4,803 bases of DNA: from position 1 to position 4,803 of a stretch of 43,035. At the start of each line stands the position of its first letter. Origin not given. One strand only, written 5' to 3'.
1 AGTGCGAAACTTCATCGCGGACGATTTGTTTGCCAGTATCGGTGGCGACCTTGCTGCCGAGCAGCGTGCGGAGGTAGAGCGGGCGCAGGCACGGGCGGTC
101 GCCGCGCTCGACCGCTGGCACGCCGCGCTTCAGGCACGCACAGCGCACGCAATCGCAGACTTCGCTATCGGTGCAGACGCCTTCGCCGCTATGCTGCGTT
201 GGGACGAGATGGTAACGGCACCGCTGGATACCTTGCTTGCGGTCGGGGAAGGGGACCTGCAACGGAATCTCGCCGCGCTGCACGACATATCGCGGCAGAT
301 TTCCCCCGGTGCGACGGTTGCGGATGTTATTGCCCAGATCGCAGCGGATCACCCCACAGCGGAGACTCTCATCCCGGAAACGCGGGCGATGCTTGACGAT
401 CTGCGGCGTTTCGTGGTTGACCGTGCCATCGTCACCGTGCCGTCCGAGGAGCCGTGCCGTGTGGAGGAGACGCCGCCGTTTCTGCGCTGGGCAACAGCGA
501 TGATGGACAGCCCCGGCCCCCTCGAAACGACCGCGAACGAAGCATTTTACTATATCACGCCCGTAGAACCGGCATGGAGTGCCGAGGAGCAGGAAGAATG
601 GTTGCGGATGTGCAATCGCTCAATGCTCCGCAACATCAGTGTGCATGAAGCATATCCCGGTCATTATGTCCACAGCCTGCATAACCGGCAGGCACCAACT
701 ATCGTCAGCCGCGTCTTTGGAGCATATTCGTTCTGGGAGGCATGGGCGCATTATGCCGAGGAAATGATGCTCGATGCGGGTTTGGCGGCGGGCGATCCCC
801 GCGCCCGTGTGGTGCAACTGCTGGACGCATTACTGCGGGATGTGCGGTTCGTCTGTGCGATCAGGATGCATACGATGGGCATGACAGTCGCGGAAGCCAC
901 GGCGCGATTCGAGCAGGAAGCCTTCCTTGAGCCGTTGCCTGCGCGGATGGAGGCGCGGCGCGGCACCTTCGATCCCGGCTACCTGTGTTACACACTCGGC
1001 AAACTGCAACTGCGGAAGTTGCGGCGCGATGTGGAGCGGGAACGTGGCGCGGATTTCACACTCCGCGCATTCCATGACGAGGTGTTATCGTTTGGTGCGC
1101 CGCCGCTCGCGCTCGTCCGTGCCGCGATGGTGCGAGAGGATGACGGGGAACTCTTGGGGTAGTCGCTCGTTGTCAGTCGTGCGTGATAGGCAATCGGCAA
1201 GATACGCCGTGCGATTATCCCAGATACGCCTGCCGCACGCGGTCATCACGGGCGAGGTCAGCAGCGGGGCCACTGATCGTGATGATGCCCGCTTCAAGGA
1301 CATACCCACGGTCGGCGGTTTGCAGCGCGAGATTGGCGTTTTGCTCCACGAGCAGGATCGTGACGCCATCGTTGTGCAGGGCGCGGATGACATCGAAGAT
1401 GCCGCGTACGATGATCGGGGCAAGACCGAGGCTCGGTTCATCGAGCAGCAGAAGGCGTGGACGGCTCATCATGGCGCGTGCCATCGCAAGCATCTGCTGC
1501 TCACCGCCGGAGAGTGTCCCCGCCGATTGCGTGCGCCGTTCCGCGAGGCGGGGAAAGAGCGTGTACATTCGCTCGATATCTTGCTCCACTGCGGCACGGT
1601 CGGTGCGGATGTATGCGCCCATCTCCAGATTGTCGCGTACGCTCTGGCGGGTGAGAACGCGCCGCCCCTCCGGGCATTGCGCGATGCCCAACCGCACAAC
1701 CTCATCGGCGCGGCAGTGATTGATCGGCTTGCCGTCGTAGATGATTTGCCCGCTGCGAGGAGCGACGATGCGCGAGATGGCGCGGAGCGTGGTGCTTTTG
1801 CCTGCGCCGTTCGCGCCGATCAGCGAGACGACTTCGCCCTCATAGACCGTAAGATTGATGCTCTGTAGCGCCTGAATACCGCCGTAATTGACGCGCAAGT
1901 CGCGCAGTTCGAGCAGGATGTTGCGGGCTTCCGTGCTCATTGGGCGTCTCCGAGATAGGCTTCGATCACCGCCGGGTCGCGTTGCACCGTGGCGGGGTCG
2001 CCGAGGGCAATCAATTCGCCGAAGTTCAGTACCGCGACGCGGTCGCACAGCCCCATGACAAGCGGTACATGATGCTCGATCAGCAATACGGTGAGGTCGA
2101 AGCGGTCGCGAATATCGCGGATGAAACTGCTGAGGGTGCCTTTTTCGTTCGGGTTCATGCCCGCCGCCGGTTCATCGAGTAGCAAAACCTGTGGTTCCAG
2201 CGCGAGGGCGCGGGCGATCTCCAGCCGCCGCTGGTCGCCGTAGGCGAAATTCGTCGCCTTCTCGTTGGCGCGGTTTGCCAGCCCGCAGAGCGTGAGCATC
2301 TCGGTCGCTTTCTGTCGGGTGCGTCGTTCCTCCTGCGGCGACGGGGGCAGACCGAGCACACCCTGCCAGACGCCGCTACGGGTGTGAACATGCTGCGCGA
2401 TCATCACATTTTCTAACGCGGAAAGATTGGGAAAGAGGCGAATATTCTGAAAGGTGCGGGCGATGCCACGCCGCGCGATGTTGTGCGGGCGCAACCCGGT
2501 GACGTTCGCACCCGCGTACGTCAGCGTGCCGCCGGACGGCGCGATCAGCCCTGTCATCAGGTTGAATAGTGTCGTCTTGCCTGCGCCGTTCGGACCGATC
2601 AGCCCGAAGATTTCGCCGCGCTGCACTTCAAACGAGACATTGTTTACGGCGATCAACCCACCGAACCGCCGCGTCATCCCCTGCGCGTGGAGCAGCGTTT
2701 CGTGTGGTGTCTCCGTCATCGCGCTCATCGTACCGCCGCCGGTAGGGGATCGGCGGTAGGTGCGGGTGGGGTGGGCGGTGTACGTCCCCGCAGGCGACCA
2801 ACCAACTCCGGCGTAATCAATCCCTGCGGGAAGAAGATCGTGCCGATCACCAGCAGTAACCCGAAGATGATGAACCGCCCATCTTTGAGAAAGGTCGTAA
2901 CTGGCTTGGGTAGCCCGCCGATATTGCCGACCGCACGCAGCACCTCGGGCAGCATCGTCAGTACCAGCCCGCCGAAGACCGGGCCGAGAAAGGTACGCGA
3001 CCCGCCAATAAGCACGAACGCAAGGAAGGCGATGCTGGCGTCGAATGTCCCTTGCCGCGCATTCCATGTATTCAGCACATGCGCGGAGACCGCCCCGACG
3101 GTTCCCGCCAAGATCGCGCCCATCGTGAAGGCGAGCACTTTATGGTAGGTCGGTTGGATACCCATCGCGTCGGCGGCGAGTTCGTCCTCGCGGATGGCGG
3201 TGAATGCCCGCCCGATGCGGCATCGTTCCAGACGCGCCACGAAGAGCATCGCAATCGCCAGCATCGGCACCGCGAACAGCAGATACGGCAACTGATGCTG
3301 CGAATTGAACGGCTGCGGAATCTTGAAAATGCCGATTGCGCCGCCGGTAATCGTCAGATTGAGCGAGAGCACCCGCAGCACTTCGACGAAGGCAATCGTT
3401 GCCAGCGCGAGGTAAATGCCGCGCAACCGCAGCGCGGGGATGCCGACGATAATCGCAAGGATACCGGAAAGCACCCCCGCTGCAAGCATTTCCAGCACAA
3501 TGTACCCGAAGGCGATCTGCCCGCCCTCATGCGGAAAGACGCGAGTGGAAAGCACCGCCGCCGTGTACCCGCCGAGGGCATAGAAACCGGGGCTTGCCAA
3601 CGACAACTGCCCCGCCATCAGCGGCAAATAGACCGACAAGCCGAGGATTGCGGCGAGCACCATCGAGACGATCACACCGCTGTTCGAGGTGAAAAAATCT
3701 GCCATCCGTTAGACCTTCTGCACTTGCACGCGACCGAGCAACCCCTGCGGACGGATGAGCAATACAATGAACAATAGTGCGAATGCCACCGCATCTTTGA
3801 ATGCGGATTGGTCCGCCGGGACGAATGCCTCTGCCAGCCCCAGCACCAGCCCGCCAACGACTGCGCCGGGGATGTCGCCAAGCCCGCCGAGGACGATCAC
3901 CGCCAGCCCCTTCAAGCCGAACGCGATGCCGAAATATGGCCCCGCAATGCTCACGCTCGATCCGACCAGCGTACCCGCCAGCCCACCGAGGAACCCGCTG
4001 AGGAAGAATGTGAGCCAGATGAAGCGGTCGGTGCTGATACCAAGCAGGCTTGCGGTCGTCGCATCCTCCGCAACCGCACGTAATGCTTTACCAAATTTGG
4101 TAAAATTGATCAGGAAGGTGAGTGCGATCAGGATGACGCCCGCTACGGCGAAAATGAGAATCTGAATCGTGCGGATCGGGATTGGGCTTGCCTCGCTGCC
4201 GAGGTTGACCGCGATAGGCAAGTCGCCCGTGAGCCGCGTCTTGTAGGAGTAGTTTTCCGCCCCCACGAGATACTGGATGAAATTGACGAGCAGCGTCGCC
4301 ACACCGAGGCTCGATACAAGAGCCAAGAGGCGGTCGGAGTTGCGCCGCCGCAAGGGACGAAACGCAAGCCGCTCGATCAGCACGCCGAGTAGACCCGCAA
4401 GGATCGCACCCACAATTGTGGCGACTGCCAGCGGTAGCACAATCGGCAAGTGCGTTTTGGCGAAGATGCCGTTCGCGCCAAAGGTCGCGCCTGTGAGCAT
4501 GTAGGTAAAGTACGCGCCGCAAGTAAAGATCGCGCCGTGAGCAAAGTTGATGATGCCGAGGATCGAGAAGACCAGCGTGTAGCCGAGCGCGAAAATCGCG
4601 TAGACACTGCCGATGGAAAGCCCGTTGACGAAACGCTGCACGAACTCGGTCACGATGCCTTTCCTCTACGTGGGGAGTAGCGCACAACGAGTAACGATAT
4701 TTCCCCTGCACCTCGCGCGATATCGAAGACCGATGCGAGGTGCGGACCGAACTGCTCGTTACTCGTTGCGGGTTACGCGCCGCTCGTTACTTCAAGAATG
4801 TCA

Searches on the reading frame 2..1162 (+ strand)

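Call 25: search_protein_families(library=pfam, proteins=[window:2-1162:+], max_evalue=0.001)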
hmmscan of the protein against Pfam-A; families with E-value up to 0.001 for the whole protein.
window:2-1162:+ (386 aa): 1 family
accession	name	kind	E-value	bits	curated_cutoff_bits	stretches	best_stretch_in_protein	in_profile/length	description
PF05960.17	DUF885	-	9.6e-69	233.8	32.4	1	16-376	168-532/532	Bacterial protein of unknown function (DUF885)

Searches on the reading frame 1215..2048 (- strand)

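Call 25: search_protein_families(library=pfam, proteins=[window:1215-2048:-], max_evalue=0.001)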
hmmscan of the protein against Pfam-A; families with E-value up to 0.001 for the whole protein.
window:1215-2048:- (277 aa): 4 families
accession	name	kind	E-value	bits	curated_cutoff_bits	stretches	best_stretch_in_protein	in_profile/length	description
PF00005.33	ABC_tran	-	1.7e-31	110.1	25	1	61-206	1-136/137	ABC transporter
PF13304.12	AAA_21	-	1.2e-11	45.7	27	2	172-233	231-295/304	AAA domain, putative AbiEii toxin, Type IV TA system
PF13555.12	AAA_29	-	3.3e-05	24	27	1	53-101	7-51/61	P-loop containing region of AAA domain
PF02463.25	SMC_N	-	0.00075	19.4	40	0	71-204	24-166/220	RecF/RecN/SMC N terminal domain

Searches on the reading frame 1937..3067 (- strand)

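Call 25: search_protein_families(library=pfam, proteins=[window:1937-3067:-], max_evalue=0.001)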
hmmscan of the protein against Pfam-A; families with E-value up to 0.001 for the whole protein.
window:1937-3067:- (376 aa): 3 families
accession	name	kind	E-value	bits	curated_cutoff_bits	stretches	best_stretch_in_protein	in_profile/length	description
PF00005.33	ABC_tran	-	3.2e-33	115.7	25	1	141-301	1-136/137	ABC transporter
PF12399.14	BCA_ABC_TP_C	-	1.6e-10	40.7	25.5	1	351-375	1-25/27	Branched-chain amino acid ATP-binding cassette transporter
PF13304.12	AAA_21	-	2.2e-06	28.4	27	0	153-173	1-21/304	AAA domain, putative AbiEii toxin, Type IV TA system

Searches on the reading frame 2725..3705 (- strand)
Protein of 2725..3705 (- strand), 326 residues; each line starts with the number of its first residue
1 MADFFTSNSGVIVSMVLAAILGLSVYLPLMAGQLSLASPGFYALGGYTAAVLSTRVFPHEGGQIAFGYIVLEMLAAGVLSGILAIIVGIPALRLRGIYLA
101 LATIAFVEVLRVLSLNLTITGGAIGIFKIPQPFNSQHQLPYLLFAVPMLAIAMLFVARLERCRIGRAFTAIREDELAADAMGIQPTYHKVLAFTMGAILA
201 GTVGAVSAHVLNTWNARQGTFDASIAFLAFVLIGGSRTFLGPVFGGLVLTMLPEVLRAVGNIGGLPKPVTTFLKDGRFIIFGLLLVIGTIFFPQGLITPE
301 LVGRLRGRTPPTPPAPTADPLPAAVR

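Call 25: search_protein_families(library=pfam, proteins=[window:2725-3705:-], max_evalue=0.001)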
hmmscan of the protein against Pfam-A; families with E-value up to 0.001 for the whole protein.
window:2725-3705:- (326 aa): 1 family
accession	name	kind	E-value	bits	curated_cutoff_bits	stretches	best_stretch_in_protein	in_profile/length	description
PF02653.21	BPD_transp_2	-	1.7e-32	113.1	26.8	1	11-270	5-253/269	Branched-chain amino acid transport system / permease component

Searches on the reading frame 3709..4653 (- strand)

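Call 25: search_protein_families(library=pfam, proteins=[window:3709-4653:-], max_evalue=0.001)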
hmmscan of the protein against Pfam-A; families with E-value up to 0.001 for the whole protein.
window:3709-4653:- (314 aa): 1 family
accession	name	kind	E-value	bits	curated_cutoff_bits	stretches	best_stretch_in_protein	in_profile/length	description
PF02653.21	BPD_transp_2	-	6.3e-43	147.3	26.8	1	9-298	3-269/269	Branched-chain amino acid transport system / permease component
